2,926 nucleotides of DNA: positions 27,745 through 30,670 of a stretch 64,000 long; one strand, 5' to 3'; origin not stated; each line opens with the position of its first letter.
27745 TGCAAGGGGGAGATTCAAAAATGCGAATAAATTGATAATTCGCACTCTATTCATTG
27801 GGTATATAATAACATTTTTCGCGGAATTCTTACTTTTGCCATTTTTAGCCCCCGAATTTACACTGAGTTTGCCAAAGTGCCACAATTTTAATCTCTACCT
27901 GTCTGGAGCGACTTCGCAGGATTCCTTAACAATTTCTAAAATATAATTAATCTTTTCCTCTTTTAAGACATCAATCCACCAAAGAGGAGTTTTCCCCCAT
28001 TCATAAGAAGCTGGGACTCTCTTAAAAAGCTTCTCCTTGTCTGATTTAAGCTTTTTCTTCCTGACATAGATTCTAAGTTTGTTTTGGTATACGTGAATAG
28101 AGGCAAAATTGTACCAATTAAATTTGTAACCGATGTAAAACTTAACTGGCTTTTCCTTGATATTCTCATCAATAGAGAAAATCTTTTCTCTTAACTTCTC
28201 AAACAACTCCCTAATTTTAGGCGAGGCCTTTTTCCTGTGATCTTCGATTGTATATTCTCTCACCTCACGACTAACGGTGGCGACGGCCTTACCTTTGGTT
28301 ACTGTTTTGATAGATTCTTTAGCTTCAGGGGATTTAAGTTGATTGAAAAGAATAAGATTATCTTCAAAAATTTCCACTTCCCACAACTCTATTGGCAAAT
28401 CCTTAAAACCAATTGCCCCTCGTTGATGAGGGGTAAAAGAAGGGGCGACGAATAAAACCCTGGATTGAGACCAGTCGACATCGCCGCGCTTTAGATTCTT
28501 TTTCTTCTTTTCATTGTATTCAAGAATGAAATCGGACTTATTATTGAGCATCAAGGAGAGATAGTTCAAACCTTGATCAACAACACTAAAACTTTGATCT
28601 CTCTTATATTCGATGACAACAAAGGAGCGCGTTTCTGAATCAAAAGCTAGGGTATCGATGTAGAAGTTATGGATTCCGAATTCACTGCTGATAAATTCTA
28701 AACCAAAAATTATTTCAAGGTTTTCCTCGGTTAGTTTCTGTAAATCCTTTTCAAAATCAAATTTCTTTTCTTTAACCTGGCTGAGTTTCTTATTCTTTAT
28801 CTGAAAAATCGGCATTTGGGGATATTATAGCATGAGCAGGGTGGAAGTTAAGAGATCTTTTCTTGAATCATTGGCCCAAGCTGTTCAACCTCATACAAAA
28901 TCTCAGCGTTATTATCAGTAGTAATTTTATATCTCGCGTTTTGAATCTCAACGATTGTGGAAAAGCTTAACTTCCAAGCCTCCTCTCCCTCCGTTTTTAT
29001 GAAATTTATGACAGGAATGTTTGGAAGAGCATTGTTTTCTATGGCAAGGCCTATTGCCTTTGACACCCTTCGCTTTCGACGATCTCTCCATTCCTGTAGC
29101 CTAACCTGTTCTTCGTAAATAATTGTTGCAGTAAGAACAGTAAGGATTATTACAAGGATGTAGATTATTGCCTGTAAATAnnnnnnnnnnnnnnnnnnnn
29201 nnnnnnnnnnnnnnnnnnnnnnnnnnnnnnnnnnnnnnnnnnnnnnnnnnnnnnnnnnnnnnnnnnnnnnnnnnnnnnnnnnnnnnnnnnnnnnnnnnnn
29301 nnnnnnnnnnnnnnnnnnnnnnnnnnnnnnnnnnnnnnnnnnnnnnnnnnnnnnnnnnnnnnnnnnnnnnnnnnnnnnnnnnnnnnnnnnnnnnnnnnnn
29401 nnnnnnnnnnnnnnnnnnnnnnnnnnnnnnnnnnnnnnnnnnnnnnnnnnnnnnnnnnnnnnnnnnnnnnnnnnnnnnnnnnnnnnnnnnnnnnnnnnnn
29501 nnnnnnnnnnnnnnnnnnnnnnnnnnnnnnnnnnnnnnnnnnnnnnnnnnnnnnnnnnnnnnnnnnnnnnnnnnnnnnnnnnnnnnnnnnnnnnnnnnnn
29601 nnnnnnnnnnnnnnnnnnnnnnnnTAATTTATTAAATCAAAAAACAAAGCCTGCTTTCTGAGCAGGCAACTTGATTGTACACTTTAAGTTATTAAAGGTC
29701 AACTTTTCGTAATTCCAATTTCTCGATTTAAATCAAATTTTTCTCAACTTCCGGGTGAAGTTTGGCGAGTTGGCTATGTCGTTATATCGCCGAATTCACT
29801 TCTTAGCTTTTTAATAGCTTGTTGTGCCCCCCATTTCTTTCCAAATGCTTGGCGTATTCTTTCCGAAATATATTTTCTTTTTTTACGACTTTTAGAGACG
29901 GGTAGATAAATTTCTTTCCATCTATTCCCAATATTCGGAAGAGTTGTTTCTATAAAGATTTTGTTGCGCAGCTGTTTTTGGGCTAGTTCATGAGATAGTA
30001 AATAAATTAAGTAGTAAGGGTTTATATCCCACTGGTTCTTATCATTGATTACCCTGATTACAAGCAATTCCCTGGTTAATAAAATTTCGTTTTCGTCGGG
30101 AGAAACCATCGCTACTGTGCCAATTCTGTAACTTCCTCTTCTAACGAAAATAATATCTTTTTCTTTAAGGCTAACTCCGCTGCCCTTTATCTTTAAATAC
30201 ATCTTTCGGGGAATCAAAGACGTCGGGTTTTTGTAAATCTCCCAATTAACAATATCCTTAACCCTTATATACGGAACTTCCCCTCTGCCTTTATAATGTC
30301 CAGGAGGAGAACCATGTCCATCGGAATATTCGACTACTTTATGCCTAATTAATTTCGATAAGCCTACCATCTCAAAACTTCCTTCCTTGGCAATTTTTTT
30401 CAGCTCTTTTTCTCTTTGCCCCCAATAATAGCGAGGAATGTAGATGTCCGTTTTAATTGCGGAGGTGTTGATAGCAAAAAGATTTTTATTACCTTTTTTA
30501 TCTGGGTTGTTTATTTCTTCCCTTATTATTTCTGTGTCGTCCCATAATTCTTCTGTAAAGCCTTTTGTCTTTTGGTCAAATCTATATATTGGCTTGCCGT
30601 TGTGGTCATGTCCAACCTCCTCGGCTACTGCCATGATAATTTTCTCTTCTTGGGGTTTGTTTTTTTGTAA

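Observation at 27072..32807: Defence-type gene cluster: Type IIG RM enzyme, 4-TM protein plus PD-(D/E)xK protein pair, and membrane-anchored thermonuclease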

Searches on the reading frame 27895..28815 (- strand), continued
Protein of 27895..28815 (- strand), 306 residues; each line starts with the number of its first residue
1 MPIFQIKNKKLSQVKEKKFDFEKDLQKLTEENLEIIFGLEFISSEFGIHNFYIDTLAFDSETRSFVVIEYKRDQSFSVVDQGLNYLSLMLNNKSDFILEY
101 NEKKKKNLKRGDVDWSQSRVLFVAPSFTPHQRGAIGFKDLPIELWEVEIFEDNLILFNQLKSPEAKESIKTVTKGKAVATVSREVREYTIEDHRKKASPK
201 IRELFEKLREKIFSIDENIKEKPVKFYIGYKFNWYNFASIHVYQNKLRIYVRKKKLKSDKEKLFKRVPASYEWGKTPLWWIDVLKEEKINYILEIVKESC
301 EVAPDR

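Call 76: search_dna_similar(query=window:27895-28815:-, collection=plasmids, mode=protein, max_rows=20)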
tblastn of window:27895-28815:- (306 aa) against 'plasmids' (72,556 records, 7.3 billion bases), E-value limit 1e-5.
Records with a match: 33; places in all: 34; records where one place covers at least 80% of the query: 23.
Best place of each record, by identity: <60% 33.
By first word of the organism name: Acinetobacter 15; Staphylococcus 7; Streptomyces 4; Pseudomonas 2; Saccharobesus 1; Lichenicola 1; Cupriavidus 1; Rhizobium 1; Aeromonas 1.
By predicted mobility (MOB-suite, as given by PLSDB): non-mobilizable 26; mobilizable 6; conjugative 1.
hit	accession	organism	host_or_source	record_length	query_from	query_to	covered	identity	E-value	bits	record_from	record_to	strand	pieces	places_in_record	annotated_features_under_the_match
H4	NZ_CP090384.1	Acinetobacter towneri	-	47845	1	298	97%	39.7%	2e-56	203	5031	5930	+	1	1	DUF5655 domain-containing protein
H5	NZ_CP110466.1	Acinetobacter baumannii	Homo sapiens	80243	1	300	98%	38.9%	2e-54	197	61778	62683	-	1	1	DUF5655 domain-containing protein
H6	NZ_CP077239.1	Acinetobacter pittii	-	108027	1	300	98%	38.9%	2e-54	197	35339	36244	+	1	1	DUF5655 domain-containing protein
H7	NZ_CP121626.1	Acinetobacter baumannii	Homo sapiens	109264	1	300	98%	38.9%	2e-54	197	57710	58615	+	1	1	DUF5655 domain-containing protein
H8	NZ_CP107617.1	Acinetobacter baumannii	ENVIRONMENT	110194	1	300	98%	38.9%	2e-54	197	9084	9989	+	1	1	DUF5655 domain-containing protein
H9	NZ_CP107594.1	Acinetobacter baumannii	Homo sapiens,skin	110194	1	300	98%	38.9%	2e-54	197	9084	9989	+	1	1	DUF5655 domain-containing protein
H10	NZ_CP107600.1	Acinetobacter baumannii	Homo sapiens,skin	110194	1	300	98%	38.9%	2e-54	197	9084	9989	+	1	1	DUF5655 domain-containing protein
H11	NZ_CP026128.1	Acinetobacter baumannii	-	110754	1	300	98%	38.9%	2e-54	197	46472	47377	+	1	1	DUF5655 domain-containing protein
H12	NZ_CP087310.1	Acinetobacter baumannii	Homo sapiens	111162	1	300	98%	38.9%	2e-54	197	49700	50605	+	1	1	DUF5655 domain-containing protein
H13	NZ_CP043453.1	Acinetobacter baumannii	Homo sapiens,Skin/Wound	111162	1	300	98%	38.9%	2e-54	197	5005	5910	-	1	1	DUF5655 domain-containing protein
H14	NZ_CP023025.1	Acinetobacter baumannii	Homo sapiens,Bronchial fluid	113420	1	300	98%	38.9%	2e-54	197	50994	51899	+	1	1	DUF5655 domain-containing protein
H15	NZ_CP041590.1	Acinetobacter baumannii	Homo sapiens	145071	1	300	98%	38.9%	2e-54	197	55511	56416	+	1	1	DUF5655 domain-containing protein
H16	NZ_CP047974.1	Acinetobacter baumannii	Homo sapiens,rectal swab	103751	1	300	98%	38.9%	2e-54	197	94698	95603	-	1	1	DUF5655 domain-containing protein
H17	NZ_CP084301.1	Acinetobacter pseudolwoffii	a feces sample of chicken origin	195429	1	299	98%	39.1%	2e-54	197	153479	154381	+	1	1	DUF5655 domain-containing protein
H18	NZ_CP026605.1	Saccharobesus litoralis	algae mud,microbial mat/biofilm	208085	1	252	74%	37.8%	3e-27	148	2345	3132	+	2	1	none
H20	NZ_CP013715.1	Staphylococcus equorum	cell,Saeu-jeotgal, salted fermented food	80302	1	252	82%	28.8%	3e-22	103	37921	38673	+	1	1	DUF5655 domain-containing protein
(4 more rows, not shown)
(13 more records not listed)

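Call 77: get_annotated_region(hit=H5, flank=7000)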
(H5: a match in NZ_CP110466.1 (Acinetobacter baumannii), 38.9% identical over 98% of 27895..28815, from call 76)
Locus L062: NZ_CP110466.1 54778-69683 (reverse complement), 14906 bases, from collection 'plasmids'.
description: Acinetobacter baumannii strain RBH2 plasmid pRBH2-4, complete sequence
organism: Acinetobacter baumannii (NCBI taxid 470)
taxonomy: Bacteria; Pseudomonadota; Gammaproteobacteria; Moraxellales; Moraxellaceae; Acinetobacter; Acinetobacter baumannii
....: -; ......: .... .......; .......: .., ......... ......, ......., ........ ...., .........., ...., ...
typing (MOB-suite, as given by PLSDB): mobilizable; replicon rep_cluster_718; relaxase MOBP
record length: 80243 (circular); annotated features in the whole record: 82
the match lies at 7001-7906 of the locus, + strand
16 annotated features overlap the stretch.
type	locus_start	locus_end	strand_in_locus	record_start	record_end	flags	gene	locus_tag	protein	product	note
CDS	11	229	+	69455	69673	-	-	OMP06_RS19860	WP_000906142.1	hypothetical protein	-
CDS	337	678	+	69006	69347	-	-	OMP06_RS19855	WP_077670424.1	hypothetical protein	-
CDS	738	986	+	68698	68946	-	-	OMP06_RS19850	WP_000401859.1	hypothetical protein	-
CDS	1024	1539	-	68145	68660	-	-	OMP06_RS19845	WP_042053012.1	hypothetical protein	-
CDS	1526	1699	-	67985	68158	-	-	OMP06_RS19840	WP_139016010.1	cob(I)yrinic acid a,c-diamide adenosyltransferase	-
CDS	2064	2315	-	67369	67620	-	-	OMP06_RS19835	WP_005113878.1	hypothetical protein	-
CDS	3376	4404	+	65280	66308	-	-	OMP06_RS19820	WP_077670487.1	IS701-like element ISAba11 family transposase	-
CDS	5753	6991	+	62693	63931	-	-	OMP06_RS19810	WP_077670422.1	restriction endonuclease subunit S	-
CDS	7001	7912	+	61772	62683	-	-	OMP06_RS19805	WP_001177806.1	DUF5655 domain-containing protein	-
CDS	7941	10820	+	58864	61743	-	-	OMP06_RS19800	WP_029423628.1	type I restriction endonuclease subunit R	-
CDS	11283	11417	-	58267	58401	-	-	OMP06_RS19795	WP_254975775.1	hypothetical protein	-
CDS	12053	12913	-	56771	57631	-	-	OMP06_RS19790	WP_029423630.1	hypothetical protein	-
CDS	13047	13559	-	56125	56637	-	-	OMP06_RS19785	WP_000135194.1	hypothetical protein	-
CDS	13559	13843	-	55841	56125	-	-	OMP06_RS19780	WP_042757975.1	hypothetical protein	-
CDS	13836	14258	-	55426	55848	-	-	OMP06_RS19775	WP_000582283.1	hypothetical protein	-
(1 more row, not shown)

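Call 78: get_annotated_region(hit=H20, flank=6000)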
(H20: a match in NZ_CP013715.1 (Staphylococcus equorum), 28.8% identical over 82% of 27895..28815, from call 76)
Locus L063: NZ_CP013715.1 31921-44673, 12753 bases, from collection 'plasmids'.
description: Staphylococcus equorum strain C2014 plasmid pC2014-1, complete sequence
organism: Staphylococcus equorum (NCBI taxid 246432)
taxonomy: Bacteria; Bacillota; Bacilli; Bacillales; Staphylococcaceae; Staphylococcus; Staphylococcus equorum
host: -; source: cell,Saeu-jeotgal, salted fermented food; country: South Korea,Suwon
typing (MOB-suite, as given by PLSDB): mobilizable; replicon rep_cluster_1216; relaxase MOBP
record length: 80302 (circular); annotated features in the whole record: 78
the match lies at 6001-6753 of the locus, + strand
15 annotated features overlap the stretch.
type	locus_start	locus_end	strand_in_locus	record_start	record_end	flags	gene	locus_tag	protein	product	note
CDS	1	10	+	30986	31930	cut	-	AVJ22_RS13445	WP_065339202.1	tagatose 1,6-diphosphate aldolase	-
CDS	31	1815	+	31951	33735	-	-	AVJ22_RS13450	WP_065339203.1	beta-galactosidase family protein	-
CDS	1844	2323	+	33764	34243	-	-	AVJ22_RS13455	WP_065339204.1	PTS sugar transporter subunit IIB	GO:0008643 - carbohydrate transport [Evidence IEA]; GO:0009401 - phosphoenolpyruvate-dependent sugar phosphotransferase ...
CDS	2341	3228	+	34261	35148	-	-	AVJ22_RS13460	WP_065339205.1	PTS sugar transporter subunit IIC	GO:0034219 - carbohydrate transmembrane transport [Evidence IEA]; GO:0009401 - phosphoenolpyruvate-dependent sugar ...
CDS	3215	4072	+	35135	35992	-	-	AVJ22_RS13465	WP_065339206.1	PTS system mannose/fructose/sorbose family transporter subunit IID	GO:0008643 - carbohydrate transport [Evidence IEA]; GO:0009401 - phosphoenolpyruvate-dependent sugar phosphotransferase ...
CDS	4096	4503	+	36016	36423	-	-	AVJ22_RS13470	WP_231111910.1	PTS fructose transporter subunit IIA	-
CDS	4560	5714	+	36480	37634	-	nagA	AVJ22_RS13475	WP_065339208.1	N-acetylglucosamine-6-phosphate deacetylase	GO:0006040 - amino sugar metabolic process [Evidence IEA]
CDS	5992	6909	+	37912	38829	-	-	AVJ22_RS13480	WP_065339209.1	DUF5655 domain-containing protein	-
CDS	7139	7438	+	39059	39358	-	-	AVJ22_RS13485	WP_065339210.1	hypothetical protein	-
CDS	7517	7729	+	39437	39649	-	-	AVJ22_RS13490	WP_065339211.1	hypothetical protein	-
CDS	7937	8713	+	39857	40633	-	-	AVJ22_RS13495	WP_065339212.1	hypothetical protein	-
CDS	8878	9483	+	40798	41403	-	-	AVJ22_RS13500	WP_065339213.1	recombinase family protein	GO:0006310 - DNA recombination [Evidence IEA]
CDS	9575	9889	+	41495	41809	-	-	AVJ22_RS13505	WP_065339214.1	metalloregulator ArsR/SmtB family transcription factor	GO:0006355 - regulation of DNA-templated transcription [Evidence IEA]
CDS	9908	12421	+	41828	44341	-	-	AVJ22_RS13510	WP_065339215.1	heavy metal translocating P-type ATPase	-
CDS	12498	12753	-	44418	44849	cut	-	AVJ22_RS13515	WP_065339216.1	universal stress protein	-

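Call 96: list_cluster_members(proteins=[window:27895-28815:-, window:28848-29624:-, window:29774-32287:-, window:27072-27602:-, window:27595-27798:-, window:32501-32713:-])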
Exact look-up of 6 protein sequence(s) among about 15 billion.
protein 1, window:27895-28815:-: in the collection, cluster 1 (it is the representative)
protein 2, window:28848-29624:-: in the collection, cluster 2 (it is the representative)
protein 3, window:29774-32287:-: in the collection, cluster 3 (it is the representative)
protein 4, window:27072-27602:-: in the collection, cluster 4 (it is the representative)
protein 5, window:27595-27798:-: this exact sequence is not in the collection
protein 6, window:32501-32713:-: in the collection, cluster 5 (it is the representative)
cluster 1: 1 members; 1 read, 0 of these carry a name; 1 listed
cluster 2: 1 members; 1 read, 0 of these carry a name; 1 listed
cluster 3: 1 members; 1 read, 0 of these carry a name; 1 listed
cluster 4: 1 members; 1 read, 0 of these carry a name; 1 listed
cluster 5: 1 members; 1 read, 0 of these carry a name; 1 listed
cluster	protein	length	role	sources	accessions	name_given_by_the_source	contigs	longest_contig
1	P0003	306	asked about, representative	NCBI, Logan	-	-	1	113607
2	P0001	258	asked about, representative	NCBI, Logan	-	-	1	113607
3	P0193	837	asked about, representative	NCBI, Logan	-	-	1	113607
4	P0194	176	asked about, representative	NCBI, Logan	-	-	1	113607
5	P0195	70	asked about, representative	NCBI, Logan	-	-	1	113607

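Call 102: find_related_loci(query=A3, collection=viral_contigs, flank=6000)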
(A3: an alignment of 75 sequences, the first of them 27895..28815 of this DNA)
Query A3 (306 aa) in viral_contigs; peptide patterns used: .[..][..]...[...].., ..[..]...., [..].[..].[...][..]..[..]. (x = any residue, [..] = any of these).
112 stretches matched a pattern; 16 encode a relative of the query (tblastn E <= 1e-3); 16 distinct loci.
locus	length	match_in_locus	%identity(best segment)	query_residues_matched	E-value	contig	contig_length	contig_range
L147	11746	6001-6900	46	1-298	2e-83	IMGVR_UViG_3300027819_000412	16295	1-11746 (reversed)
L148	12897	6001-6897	46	1-298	2e-73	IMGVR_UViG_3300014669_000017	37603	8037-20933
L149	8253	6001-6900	41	1-298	1e-68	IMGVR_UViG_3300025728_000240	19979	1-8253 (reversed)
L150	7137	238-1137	40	1-298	2e-68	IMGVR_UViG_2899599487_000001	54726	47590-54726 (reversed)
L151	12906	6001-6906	39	1-300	2e-67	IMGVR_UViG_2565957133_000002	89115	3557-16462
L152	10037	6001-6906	39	1-300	2e-67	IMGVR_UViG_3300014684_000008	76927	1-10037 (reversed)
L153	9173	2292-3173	41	8-302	6e-65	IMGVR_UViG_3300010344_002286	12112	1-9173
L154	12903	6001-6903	39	1-302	5e-64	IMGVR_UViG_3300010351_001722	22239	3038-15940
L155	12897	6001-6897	44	1-298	8e-78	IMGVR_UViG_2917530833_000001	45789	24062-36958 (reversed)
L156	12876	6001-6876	40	7-300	2e-62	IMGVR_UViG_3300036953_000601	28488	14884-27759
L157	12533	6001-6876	40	7-300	2e-62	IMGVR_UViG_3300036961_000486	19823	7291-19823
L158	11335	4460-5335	40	7-300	2e-62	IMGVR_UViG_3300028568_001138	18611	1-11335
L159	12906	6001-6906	39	1-302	8e-61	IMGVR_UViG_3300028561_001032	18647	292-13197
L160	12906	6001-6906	39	1-302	8e-61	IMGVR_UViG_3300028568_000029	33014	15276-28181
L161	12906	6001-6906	39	1-302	8e-61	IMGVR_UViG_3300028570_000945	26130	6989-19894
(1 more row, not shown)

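Call 103: search_protein_families(library=phrogs, proteins=[window:27895-28815:-], max_evalue=0.001)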
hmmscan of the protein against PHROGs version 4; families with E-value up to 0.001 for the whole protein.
window:27895-28815:- (306 aa): 1 family
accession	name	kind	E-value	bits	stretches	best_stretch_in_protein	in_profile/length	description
phrog_32035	-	unknown function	1.3e-06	29.1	1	226-300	161-233/238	-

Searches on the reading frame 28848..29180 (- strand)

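Call 42: search_protein_families(library=pfam, proteins=[window:28848-29180:-], max_evalue=1)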
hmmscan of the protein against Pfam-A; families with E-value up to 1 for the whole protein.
window:28848-29180:- (110 aa): 1 family
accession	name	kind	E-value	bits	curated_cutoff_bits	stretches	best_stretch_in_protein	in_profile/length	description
PF09061.11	Stirrup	-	0.092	13.4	26.6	1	17-43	30-54/79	Stirrup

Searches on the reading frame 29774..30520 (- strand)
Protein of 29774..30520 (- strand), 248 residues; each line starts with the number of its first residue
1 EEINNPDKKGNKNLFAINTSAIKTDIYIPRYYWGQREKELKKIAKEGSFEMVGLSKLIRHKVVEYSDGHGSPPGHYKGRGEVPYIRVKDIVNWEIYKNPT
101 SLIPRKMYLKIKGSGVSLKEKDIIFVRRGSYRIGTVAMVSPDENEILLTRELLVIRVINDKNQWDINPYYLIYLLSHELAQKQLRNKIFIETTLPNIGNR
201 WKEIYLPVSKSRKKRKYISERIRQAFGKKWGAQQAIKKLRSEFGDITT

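Call 42: search_protein_families(library=pfam, proteins=[window:29774-30520:-], max_evalue=1)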
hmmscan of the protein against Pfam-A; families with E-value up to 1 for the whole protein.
window:29774-30520:- (248 aa): 0 families

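Call 80: search_solved_structures(query=window:29774-30520:-, max_evalue=10, show_alignments=1)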
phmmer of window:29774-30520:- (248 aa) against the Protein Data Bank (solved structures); distinct sequences matched with E-value up to 10: 8.
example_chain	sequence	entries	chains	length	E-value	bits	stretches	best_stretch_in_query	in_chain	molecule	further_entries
6upq_A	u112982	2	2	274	0.28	13.7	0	111-171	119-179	Septin-2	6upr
7m6j_A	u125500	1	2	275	0.29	13.7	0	111-171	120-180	Septin-2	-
2qnr_A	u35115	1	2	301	0.34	13.5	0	111-171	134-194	Septin-2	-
6upa_A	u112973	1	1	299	0.37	13.3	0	111-171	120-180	Septin-2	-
3ftq_A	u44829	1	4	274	0.38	13.3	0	111-171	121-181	Septin-2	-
2qa5_A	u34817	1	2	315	0.46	13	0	111-171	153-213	Septin-2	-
5ar1_A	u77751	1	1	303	0.47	13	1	109-197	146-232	CELL DIVISION CONTROL PROTEIN 11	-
2qag_A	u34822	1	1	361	0.69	12.5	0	111-171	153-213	Septin-2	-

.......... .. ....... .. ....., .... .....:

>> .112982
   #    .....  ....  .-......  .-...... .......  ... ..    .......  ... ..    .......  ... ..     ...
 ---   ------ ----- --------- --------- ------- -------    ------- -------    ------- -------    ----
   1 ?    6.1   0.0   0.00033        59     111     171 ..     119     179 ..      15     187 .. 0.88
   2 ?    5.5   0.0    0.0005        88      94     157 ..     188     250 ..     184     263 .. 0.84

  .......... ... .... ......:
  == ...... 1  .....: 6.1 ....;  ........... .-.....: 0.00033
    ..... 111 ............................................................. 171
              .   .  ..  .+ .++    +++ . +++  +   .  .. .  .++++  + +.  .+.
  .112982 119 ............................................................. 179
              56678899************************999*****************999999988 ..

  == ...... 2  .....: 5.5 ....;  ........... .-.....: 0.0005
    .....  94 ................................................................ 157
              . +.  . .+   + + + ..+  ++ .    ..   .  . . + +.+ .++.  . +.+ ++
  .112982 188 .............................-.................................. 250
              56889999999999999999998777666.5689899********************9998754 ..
